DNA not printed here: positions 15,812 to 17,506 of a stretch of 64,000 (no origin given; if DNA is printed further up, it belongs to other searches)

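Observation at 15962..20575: MarR regulator and FAD-oxidoreductase that both carry terminal vicinal-cysteine (CC) pairs, with a four-site TTGCA-N3-TGCAA operator regulon inside an arsenic island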

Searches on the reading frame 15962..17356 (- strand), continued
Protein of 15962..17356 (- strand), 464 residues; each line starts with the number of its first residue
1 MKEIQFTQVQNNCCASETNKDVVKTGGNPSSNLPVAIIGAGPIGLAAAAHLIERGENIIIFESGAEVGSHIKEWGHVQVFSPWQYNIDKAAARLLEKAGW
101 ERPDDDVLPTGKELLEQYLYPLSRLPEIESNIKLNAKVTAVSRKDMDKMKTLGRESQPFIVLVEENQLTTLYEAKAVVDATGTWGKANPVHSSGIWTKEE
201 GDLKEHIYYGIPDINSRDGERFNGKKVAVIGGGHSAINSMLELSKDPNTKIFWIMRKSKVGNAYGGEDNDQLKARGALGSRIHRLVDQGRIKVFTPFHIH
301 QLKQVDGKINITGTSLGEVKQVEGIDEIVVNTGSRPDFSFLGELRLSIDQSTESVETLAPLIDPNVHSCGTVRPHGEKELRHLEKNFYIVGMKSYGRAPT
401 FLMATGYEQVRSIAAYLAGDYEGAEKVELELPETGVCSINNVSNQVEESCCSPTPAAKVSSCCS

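Call 16: find_related_loci(query=A1, collection=genome_contigs, flank=10000)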
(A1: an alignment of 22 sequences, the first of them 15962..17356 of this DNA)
Query A1 (464 aa) in genome_contigs; peptide patterns used: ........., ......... (x = any residue, [..] = any of these).
600 stretches matched a pattern (row limit reached: there are more); 599 encode a relative of the query (tblastn E <= 1e-3); the best 80 are kept; 80 distinct loci.
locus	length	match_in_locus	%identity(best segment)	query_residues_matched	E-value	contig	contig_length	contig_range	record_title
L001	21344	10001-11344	62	2-451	0e+0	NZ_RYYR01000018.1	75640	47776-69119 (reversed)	Lysinibacillus antri strain SYSU K30002 SYSU_K30002_Contig18, whole genome shotgun sequence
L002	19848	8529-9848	60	10-451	0e+0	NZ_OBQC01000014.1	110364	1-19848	Ureibacillus acetophenoni strain JC23, whole genome shotgun sequence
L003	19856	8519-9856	59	13-462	2e-180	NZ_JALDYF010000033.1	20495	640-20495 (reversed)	MAG: Psychrobacillus sp. isolate MCT-NIT-31 NODE_1195_length_20495_cov_20.895254, whole genome shotgun sequence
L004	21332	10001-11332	58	1-451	3e-180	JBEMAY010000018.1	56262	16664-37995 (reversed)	MAG: Psychrobacillus sp. isolate 233_Sum.4 NODE_18_length_56262_cov_7.626982, whole genome shotgun sequence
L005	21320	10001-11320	59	3-440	3e-176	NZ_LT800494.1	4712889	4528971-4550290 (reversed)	Cytobacillus gottheilii strain Marseille-P3555, whole genome shotgun sequence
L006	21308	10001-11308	59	10-440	1e-174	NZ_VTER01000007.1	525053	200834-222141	Bacillus infantis strain CH446_14T scaffold7.1, whole genome shotgun sequence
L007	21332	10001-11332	58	13-454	2e-174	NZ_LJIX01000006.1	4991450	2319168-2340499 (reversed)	Cytobacillus solani strain FJAT-18043 super27, whole genome shotgun sequence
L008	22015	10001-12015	57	6-463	2e-171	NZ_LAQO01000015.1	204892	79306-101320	Paenibacillus algorifonticola strain XJ259 Scaffold12_1, whole genome shotgun sequence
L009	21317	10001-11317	59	13-451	3e-170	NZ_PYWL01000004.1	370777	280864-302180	Lysinibacillus fusiformis strain ATCC 7055 NODE_4_length_370777_cov_16.907_ID_7, whole genome shotgun sequence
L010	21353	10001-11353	57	1-451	2e-169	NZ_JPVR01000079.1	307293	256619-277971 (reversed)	Lysinibacillus boronitolerans JCM 21713 = 10a = NBRC 103108 contig3, whole genome shotgun sequence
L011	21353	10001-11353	56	1-451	1e-168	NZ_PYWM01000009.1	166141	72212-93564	Lysinibacillus mangiferihumi strain M-GX18 NODE_9_length_166141_cov_8.49365_ID_17, whole genome shotgun sequence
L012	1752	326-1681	55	8-464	0e+0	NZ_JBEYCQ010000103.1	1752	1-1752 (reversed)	Streptomyces sp. NPDC016469 NPDC016469_268_A1.ctg-0103, whole genome shotgun sequence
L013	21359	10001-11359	54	1-463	7e-167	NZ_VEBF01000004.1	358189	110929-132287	Paenibacillus xylanexedens strain DE0301 NODE_4_length_358189_cov_44.423700, whole genome shotgun sequence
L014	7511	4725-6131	54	13-463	1e-166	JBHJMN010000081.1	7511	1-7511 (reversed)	Paenibacillus elgii strain KM_B45 1B45_contig_81, whole genome shotgun sequence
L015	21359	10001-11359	54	30-464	2e-165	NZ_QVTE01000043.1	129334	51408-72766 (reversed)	Peribacillus saganii strain V47-23a DSM-105190_1__paired__trimmed__paired__contig_43, whole genome shotgun sequence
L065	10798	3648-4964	47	25-463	3e-138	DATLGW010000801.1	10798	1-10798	MAG TPA_asm: Burkholderiaceae bacterium isolate SMAG_U13624 k141_13888, whole genome shotgun sequence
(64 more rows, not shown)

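Call 36: find_homologous_proteins(query=L065:3115-3609:+, max_evalue=0.00001)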
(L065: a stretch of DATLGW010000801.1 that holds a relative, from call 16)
Query L065:3115-3609:+ (165 aa): 343 proteins with E <= 0.00001 among 457 candidates; the best 120 are listed.
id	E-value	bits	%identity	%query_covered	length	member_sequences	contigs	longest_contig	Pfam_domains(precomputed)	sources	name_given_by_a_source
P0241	4.9e-99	347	99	97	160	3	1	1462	PF01047.29,PF13463.13,PF12802.14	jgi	jgi:DNA-binding MarR family transcriptional regulator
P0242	1.1e-84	300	85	96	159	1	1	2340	PF01047.29,PF13463.13,PF12802.14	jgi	jgi:DNA-binding MarR family transcriptional regulator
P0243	9.4e-81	287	85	95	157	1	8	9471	PF01047.29,PF13463.13,PF12802.14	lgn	-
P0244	3.4e-80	285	82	96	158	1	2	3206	PF01047.29,PF12802.14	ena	-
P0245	1.9e-79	283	78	96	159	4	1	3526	PF01047.29,PF12802.14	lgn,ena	-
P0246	2.1e-72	260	76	97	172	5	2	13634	PF01047.29,PF13463.13,PF12802.14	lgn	-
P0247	1.3e-71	257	81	86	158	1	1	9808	PF01047.29,PF13463.13,PF12802.14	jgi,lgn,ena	-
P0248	6.4e-69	249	76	89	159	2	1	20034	PF01047.29,PF13463.13,PF12802.14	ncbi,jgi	jgi:DNA-binding MarR family transcriptional regulator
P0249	4.2e-68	246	73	95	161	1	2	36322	PF01047.29,PF13463.13,PF12802.14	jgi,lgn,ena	jgi:DNA-binding MarR family transcriptional regulator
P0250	2.0e-64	234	73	89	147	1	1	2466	PF01047.29,PF13463.13,PF12802.14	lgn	-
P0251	8.9e-62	226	68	95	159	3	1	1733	PF01047.29,PF13463.13,PF12802.14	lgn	-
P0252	1.9e-60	221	71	89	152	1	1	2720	PF01047.29,PF13463.13,PF12802.14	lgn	-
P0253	1.7e-57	212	63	96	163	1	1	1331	PF01047.29,PF12802.14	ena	-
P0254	1.3e-56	209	64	94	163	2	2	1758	PF01047.29,PF13463.13,PF12802.14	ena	-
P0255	5.2e-55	204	63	93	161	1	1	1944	PF01047.29,PF13463.13,PF12802.14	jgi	-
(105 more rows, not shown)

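Call 44: search_protein_families(library=pfam, alignment_id=A2, max_evalue=0.0001)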
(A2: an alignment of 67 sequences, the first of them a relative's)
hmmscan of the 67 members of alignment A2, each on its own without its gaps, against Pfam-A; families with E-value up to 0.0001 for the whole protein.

A. member 1, L001:9414-9905:+ (164 aa): 4 families
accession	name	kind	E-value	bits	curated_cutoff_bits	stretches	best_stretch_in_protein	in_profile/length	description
PF01047.28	MarR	-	7.6e-10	39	24.6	1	47-103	2-58/59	MarR family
PF12802.13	MarR_2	-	1.2e-07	32.3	27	1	46-102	3-60/61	MarR family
PF13463.12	HTH_27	-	1.1e-06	29.3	22.2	1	48-111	3-67/68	Winged helix DNA-binding domain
PF22381.2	Staph_reg_Sar_Rot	-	2.7e-05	24.6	27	0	49-113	15-79/85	Transcriptional regulator SarA/Rot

B. families by the number of members that match (of 67 scanned): 84 families (the first 25 are shown)
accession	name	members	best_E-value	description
PF12802.13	MarR_2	21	7.1e-17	MarR family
PF12840.13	HTH_20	19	2.8e-14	Helix-turn-helix domain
PF01022.26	HTH_5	17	2.6e-17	Bacterial regulatory protein, arsR family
PF01047.28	MarR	13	2.5e-13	MarR family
PF13463.12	HTH_27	11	9.5e-11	Winged helix DNA-binding domain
PF13412.12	HTH_24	10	2e-07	Winged helix-turn-helix DNA-binding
PF09339.16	HTH_IclR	8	1.6e-09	IclR helix-turn-helix domain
PF22381.2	Staph_reg_Sar_Rot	8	2.6e-08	Transcriptional regulator SarA/Rot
PF24038.1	DUF7347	7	1.9e-06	Domain of unknown function (DUF7347)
PF00999.27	Na_H_Exchanger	4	9.5e-25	Sodium/hydrogen exchanger, transmembrane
PF02080.26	TrkA_C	4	1.9e-11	TrkA-C domain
PF07992.20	Pyr_redox_2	3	3.5e-48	Pyridine nucleotide-disulphide oxidoreductase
PF13738.12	Pyr_redox_3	3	2.6e-47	Pyridine nucleotide-disulphide oxidoreductase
PF01451.26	LMWPc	3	2.7e-22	Low molecular weight phosphotyrosine protein phosphatase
PF04542.20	Sigma70_r2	3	1.2e-13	Sigma-70 region 2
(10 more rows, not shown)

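Call 45: search_protein_families(library=pfam, alignment_id=A3, max_evalue=0.0001)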
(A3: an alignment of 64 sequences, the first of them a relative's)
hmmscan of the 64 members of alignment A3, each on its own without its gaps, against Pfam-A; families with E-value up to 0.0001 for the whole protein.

A. member 1, L001:11561-12601:+ (347 aa): 1 family
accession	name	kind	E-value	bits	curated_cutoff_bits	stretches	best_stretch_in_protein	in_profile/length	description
PF03851.20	UvdE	-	6.1e-95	318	24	1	32-302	1-274/275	UV-endonuclease UvdE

B. families by the number of members that match (of 64 scanned): 60 families (the first 25 are shown)
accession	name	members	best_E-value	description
PF07690.21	MFS_1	16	6.3e-40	Major Facilitator Superfamily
PF12867.12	DinB_2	4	1.5e-12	DinB superfamily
PF00583.31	Acetyltransf_1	3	2.3e-18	Acetyltransferase (GNAT) family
PF13420.13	Acetyltransf_4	3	7.2e-14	Acetyltransferase (GNAT) domain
PF13508.13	Acetyltransf_7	3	3e-13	Acetyltransferase (GNAT) domain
PF13302.13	Acetyltransf_3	3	7.4e-11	Acetyltransferase (GNAT) domain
PF04978.18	MST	3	6e-09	Mycothiol-S-transferase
PF13738.12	Pyr_redox_3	2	4.6e-44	Pyridine nucleotide-disulphide oxidoreductase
PF00743.25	FMO-like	2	2.3e-25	Flavin-binding monooxygenase-like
PF07992.20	Pyr_redox_2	2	1.2e-20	Pyridine nucleotide-disulphide oxidoreductase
PF13434.12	Lys_Orn_oxgnase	2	3.2e-17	L-lysine 6-monooxygenase/L-ornithine 5-monooxygenase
PF01022.26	HTH_5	2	9.4e-17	Bacterial regulatory protein, arsR family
PF01266.30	DAO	2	1.2e-14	FAD dependent oxidoreductase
PF13673.13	Acetyltransf_10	2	2.7e-09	Acetyltransferase (GNAT) domain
PF03486.20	HI0933_like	2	4.5e-09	HI0933-like protein Rossmann domain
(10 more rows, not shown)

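Call 48: search_dna_similar(query=L065:3609-5081:+, collection=plasmids, mode=protein, max_rows=60, max_evalue=1e-50)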
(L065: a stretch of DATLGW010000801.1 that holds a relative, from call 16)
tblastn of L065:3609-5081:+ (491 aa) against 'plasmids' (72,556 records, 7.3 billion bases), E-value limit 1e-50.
Records with a match: 150; places in all: 156; records where one place covers at least 80% of the query: 103.
Best place of each record, by identity: 60-80% 1; <60% 149.
By first word of the organism name: Streptomyces 31; Bacillus 26; Rhodococcus 23; Cytobacillus 5; Arthrobacter 4; Rhizobium 4; Rathayibacter 4; Roseomonas 3; Sinorhizobium 3; Niallia 3; and 35 more.
By predicted mobility (MOB-suite, as given by PLSDB): non-mobilizable 101; mobilizable 33; conjugative 16.
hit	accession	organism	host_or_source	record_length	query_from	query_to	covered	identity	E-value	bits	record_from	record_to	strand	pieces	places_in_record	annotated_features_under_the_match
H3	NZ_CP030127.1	Indioceanicola profundi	sediment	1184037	43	431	79%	63.8%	7e-134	434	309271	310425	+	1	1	none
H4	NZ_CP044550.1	Hydrogenophaga sp. BPS33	-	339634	39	431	80%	58.0%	4e-131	426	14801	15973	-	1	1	FAD-dependent oxidoreductase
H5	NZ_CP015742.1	Shinella sp. HZN7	-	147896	39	431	80%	57.3%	6e-123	402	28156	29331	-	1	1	NAD(P)-binding protein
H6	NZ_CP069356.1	Microvirga sp. VF16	Vachellia farnesiana,Cell culture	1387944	39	431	80%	56.3%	4e-121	397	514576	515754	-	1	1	none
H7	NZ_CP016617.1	Microvirga ossetica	Vicia alpestris,cell culture,nodules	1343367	39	431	80%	55.8%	5e-119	391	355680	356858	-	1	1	none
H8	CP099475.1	Roseomonas mucosa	Human skin,single cell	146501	39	431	80%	55.1%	5e-116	382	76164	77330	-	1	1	NAD(P)-binding domain-containing protein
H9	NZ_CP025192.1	Roseomonas mucosa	Homo sapiens,clinical, human skin, ...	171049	39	431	80%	55.1%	5e-116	382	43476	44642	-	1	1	NAD(P)-binding domain-containing protein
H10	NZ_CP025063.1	Roseomonas mucosa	Homo sapiens,Clinical, healthy, human ...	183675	39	431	80%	55.1%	5e-116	382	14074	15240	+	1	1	NAD(P)-binding domain-containing protein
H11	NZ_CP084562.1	Arthrobacter sp. FW305-BF8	isolate,groundwater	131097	39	431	80%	54.8%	1e-112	373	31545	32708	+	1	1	FAD-dependent oxidoreductase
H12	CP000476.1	Paenarthrobacter aurescens TC1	-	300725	39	433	80%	53.8%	5e-112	371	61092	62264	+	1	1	putative Secreted protein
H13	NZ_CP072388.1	Cellulosimicrobium cellulans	Homo sapiens,whole organism,human oral ...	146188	39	431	80%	54.1%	4e-114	377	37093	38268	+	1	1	FAD-dependent oxidoreductase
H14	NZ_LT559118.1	Nonomuraea gerenzanensis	-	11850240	39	433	80%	53.7%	3e-111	369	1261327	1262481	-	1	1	none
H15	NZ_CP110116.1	Arthrobacter sp. YA7-1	Solanum lycopersicum,Tomato (Solanum ...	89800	39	433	80%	53.5%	4e-112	371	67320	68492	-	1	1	NAD(P)-binding domain-containing protein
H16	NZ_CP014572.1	Arthrobacter sp. D5-1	cell culture,Soil cores containing ...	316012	39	433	80%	53.3%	1e-110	367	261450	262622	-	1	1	FAD-dependent oxidoreductase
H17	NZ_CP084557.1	Arthrobacter sp. FW306-05-C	isolate,terrestrial sediment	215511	39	431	80%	53.6%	6e-113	374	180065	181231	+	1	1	NAD(P)-binding domain-containing protein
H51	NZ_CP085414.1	Bacillus paranthracis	single cell,soil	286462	39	431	80%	50.6%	4e-116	383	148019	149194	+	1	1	FAD-dependent oxidoreductase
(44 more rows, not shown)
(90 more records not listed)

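Call 49: get_annotated_region(hit=H4, flank=6000)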
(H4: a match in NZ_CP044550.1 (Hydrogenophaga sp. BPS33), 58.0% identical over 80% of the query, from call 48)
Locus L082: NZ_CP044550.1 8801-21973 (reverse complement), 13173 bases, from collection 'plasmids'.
description: Hydrogenophaga sp. BPS33 plasmid pBPS33-1, complete sequence
organism: Hydrogenophaga sp. BPS33 (NCBI taxid 2651974)
taxonomy: Bacteria; Pseudomonadota; Betaproteobacteria; Burkholderiales; Comamonadaceae; Hydrogenophaga; Hydrogenophaga sp. BPS33
host: -; source: -; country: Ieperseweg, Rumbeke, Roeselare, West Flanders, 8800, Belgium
typing (MOB-suite, as given by PLSDB): non-mobilizable
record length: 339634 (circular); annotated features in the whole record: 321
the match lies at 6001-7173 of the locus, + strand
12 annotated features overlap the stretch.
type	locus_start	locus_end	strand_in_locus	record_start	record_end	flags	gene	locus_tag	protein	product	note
CDS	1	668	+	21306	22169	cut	-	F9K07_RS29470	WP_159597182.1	PhnD/SsuA/transferrin family substrate-binding protein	-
CDS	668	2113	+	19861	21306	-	-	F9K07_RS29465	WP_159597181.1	ATP-binding protein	-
CDS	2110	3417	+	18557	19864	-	-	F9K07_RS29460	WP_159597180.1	sigma-54 dependent transcriptional regulator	GO:0006355 - regulation of DNA-templated transcription [Evidence IEA]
CDS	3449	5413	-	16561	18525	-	-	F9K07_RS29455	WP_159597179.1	NACHT domain-containing protein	-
CDS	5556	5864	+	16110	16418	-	-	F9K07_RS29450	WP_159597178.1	metalloregulator ArsR/SmtB family transcription factor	GO:0006355 - regulation of DNA-templated transcription [Evidence IEA]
CDS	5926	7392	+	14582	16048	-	-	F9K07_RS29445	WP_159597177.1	FAD-dependent oxidoreductase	-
CDS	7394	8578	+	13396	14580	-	-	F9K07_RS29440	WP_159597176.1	MFS transporter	GO:0055085 - transmembrane transport [Evidence IEA]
CDS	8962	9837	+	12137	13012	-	-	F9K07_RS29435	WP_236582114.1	DUF4113 domain-containing protein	-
CDS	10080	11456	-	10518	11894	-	-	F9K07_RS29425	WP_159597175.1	IS30 family transposase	-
CDS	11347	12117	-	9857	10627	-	-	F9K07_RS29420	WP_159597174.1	IS3 family transposase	-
CDS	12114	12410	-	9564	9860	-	-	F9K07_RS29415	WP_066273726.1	transposase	GO:0006313 - DNA transposition [Evidence IEA]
CDS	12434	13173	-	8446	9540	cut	-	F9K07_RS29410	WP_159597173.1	hypothetical protein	-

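Call 50: get_annotated_region(hit=H5, flank=6000)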
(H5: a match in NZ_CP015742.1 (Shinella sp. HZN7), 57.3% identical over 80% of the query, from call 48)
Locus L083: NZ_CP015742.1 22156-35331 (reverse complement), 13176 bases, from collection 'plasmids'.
description: Shinella sp. HZN7 plasmid pShin-06, complete sequence
organism: Shinella sp. HZN7 (NCBI taxid 879274)
taxonomy: Bacteria; Pseudomonadota; Alphaproteobacteria; Hyphomicrobiales; Rhizobiaceae; Shinella; Shinella sp. HZN7
host: -; source: -; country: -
typing (MOB-suite, as given by PLSDB): non-mobilizable; replicon rep_cluster_497
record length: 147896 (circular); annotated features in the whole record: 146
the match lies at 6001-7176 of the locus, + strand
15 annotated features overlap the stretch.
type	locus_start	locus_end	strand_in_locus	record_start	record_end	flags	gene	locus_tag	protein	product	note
CDS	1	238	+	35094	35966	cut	-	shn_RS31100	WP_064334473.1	hypothetical protein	-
CDS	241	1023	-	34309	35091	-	xth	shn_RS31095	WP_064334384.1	exodeoxyribonuclease III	GO:0006281 - DNA repair [Evidence IEA]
CDS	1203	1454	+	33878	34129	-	-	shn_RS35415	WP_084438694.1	hypothetical protein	-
CDS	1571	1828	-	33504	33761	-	-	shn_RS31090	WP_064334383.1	hypothetical protein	-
CDS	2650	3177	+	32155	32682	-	-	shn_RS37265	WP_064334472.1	arsenate reductase ArsC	-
CDS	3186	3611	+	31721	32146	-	arsC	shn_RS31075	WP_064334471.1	arsenate reductase (glutaredoxin)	-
CDS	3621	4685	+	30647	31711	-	arsB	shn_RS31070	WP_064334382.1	ACR3 family arsenite efflux transporter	-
CDS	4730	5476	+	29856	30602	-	-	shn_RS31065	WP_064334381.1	sulfite exporter TauE/SafE family protein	GO:0006810 - transport [Evidence IEA]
CDS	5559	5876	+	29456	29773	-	-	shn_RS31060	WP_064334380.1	metalloregulator ArsR/SmtB family transcription factor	GO:0006355 - regulation of DNA-templated transcription [Evidence IEA]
CDS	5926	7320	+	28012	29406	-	-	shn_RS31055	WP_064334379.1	NAD(P)-binding protein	-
CDS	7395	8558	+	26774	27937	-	-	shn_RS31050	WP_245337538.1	MFS transporter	GO:0055085 - transmembrane transport [Evidence IEA]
CDS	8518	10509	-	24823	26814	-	-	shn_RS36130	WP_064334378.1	tyrosine-type recombinase/integrase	GO:0015074 - DNA integration [Evidence IEA]; GO:0006310 - DNA recombination [Evidence IEA]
CDS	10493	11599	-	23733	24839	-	-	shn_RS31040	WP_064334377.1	tyrosine-type recombinase/integrase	GO:0015074 - DNA integration [Evidence IEA]; GO:0006310 - DNA recombination [Evidence IEA]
CDS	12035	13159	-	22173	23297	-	dinB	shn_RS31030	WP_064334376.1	DNA polymerase IV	GO:0006281 - DNA repair [Evidence IEA]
CDS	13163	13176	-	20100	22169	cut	-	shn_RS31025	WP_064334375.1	ATP-dependent helicase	-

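Call 51: get_annotated_region(hit=H51, flank=6000)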
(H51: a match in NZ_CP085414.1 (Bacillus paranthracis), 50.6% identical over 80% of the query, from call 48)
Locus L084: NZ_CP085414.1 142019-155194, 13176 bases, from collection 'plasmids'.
description: Bacillus paranthracis strain KF11 plasmid unnamed, complete sequence
organism: Bacillus paranthracis (NCBI taxid 2026186)
taxonomy: Bacteria; Bacillota; Bacilli; Bacillales; Bacillaceae; Bacillus; Bacillus paranthracis
host: -; source: single cell,soil; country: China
typing (MOB-suite, as given by PLSDB): non-mobilizable; replicon rep_cluster_125; mating-pair formation MPF_T
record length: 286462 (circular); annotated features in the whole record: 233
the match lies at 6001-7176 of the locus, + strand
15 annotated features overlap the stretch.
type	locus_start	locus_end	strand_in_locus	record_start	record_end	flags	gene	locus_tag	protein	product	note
CDS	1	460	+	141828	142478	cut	-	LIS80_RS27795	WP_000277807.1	TnsA endonuclease N-terminal domain-containing protein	-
CDS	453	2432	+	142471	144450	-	-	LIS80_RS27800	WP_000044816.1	hypothetical protein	-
CDS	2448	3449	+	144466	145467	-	-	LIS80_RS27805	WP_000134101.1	ATP-binding protein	-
CDS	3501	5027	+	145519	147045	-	-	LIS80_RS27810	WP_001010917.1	hypothetical protein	-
CDS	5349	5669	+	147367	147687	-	-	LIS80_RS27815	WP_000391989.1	metalloregulator ArsR/SmtB family transcription factor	GO:0006355 - regulation of DNA-templated transcription [Evidence IEA]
CDS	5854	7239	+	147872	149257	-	-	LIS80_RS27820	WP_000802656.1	FAD-dependent oxidoreductase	-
CDS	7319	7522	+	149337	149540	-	-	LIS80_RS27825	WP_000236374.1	hypothetical protein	-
CDS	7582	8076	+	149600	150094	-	-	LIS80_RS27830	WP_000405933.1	arsinothricin resistance N-acetyltransferase ArsN1 family A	-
CDS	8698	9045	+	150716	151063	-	-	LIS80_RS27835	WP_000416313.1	metalloregulator ArsR/SmtB family transcription factor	GO:0006355 - regulation of DNA-templated transcription [Evidence IEA]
CDS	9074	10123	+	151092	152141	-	arsB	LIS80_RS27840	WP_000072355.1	ACR3 family arsenite efflux transporter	GO:0015700 - arsenite transport [Evidence IEA]; GO:0046685 - response to arsenic-containing substance [Evidence IEA]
CDS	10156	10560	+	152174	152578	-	arsC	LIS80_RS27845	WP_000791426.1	arsenate reductase (thioredoxin)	GO:0046685 - response to arsenic-containing substance [Evidence IEA]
CDS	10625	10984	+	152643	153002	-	arsD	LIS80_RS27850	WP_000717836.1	arsenite efflux transporter metallochaperone ArsD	GO:0046685 - response to arsenic-containing substance [Evidence IEA]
CDS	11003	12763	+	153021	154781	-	arsA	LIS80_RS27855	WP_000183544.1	arsenical pump-driving ATPase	GO:0071722 - detoxification of arsenic-containing substance [Evidence IEA]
CDS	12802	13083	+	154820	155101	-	-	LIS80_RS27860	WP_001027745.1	iron-sulfur cluster biosynthesis family protein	-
CDS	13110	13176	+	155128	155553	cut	-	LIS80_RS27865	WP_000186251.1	tyrosine-protein phosphatase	-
